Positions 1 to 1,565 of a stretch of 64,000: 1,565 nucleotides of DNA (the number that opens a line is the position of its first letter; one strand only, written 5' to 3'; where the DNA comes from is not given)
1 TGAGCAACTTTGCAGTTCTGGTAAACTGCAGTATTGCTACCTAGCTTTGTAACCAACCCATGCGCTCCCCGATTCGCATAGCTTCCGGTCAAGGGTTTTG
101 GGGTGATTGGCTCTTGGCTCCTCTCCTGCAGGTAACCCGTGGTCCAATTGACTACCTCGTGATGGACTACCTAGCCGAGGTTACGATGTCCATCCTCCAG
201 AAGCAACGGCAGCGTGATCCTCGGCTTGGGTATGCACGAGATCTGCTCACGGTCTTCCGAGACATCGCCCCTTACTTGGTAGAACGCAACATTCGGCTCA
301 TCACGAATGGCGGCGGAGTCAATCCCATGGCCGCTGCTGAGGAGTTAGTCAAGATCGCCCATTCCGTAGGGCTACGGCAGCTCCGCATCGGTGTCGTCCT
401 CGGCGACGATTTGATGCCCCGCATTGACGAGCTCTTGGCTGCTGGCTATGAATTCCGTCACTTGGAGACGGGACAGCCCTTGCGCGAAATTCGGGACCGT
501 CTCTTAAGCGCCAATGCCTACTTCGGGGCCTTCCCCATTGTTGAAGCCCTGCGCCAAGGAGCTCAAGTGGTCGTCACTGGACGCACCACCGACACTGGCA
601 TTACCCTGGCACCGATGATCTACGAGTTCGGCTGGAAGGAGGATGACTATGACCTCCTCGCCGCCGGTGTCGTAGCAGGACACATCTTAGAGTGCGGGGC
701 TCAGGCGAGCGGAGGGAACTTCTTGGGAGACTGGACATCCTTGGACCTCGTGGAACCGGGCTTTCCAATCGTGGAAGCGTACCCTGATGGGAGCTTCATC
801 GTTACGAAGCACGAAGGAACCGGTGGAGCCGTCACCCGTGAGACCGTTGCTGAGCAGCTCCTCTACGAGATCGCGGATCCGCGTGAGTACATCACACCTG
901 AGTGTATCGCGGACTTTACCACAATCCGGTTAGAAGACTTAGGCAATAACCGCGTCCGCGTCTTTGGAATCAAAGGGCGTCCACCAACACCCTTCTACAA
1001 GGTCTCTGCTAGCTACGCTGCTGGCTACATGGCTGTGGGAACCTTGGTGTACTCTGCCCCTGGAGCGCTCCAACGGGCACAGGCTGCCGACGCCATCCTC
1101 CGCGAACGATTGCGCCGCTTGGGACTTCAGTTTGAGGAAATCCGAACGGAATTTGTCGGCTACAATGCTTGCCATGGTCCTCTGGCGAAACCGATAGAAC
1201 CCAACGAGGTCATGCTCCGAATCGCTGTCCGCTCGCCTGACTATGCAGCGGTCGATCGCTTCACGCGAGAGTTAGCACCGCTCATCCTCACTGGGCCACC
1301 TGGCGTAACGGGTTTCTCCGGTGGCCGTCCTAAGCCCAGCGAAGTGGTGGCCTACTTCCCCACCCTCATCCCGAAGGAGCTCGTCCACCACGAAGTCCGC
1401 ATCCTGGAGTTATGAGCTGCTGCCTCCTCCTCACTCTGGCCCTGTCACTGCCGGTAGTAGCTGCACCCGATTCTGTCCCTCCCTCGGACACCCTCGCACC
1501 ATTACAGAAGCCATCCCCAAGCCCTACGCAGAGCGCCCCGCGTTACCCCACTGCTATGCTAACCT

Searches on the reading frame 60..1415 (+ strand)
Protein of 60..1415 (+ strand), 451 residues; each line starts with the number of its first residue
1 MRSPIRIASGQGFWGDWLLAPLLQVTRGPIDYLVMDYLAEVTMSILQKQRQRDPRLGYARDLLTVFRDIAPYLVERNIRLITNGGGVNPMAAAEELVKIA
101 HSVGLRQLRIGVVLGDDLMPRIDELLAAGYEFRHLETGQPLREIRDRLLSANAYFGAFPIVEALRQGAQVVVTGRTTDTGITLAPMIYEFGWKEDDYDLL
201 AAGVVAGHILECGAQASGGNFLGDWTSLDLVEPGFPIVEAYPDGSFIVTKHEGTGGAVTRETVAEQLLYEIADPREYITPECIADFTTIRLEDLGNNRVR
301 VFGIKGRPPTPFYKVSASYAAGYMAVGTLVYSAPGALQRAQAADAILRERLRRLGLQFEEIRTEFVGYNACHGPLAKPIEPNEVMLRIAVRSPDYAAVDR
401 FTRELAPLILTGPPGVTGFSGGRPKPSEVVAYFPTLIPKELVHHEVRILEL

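Call 35: search_protein_families(library=ncbifam, proteins=[window:60-1415:+])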
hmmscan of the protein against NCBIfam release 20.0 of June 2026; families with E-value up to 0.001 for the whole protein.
window:60-1415:+ (451 aa): 0 families

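Call 57: search_protein_families(library=pfam, proteins=[window:60-1415:+])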
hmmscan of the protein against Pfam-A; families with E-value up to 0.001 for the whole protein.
window:60-1415:+ (451 aa): 1 family
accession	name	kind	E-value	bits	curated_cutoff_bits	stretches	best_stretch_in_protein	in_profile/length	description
PF07287.17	AtuA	-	2e-151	505.1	22.8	1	5-447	1-436/437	Acyclic terpene utilisation family protein AtuA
